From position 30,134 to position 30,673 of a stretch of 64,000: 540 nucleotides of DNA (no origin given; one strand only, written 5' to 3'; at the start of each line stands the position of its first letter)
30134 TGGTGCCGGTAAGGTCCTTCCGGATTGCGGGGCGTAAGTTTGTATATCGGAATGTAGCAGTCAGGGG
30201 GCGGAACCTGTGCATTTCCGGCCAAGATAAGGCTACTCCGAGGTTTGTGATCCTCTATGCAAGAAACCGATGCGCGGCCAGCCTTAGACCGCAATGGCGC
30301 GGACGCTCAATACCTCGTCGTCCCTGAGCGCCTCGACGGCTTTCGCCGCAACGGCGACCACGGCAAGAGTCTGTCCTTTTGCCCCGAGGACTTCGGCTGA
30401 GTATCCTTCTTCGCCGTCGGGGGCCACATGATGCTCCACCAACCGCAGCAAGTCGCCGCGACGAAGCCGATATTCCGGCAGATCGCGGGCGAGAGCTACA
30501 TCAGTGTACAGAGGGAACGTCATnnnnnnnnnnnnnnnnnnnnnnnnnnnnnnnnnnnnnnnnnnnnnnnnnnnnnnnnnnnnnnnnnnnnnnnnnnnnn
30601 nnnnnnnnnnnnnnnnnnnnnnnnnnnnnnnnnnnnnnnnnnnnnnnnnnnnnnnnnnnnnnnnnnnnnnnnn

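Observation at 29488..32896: Integrase-proximal, translationally coupled array of small immunity-like genes ending in a protease (acquired-defence-like cargo)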

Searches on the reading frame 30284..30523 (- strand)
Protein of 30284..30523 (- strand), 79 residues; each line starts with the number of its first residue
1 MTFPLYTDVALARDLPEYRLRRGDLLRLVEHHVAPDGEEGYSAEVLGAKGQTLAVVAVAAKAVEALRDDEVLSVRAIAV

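Call 4: search_protein_families(library=pfam, max_evalue=0.1, proteins=[window:30284-30523:-])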
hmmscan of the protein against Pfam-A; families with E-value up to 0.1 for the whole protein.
window:30284-30523:- (79 aa): 1 family
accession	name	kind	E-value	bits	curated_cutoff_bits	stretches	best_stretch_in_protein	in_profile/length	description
PF16277.11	DUF4926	-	5.2e-10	39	29.1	1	6-63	2-55/57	Domain of unknown function (DUF4926)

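Call 10: search_protein_families(library=padloc, max_evalue=0.1, proteins=[window:30284-30523:-])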
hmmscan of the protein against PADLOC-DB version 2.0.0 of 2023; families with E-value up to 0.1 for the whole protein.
window:30284-30523:- (79 aa): 0 families

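Call 11: search_protein_families(library=ncbifam, max_evalue=0.1, proteins=[window:30284-30523:-])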
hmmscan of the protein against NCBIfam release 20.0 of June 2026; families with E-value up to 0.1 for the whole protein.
window:30284-30523:- (79 aa): 0 families

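Call 30: search_solved_structures(query=window:30284-30523:-, max_evalue=10)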
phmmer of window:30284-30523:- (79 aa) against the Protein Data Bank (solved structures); distinct sequences matched with E-value up to 10: 4.
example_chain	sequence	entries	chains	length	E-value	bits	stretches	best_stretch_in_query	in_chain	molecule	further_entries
3r69_A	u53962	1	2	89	0.18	15.4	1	32-73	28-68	Na(+)/H(+) exchange regulatory cofactor NHE-RF3, Scavenger receptor class B member 1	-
3r68_A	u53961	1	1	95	0.21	15.2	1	32-73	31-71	Na(+)/H(+) exchange regulatory cofactor NHE-RF3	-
2d90_A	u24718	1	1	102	0.21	15.1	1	32-73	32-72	PDZ domain containing protein 1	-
4mi2_A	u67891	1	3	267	0.56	13.8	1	19-71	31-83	Putative enoyl-CoA hydratase/isomerase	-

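Call 83: search_protein_families(library=phrogs, max_evalue=0.01, proteins=[window:30284-30523:-])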
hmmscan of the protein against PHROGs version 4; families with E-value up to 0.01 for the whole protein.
window:30284-30523:- (79 aa): 0 families
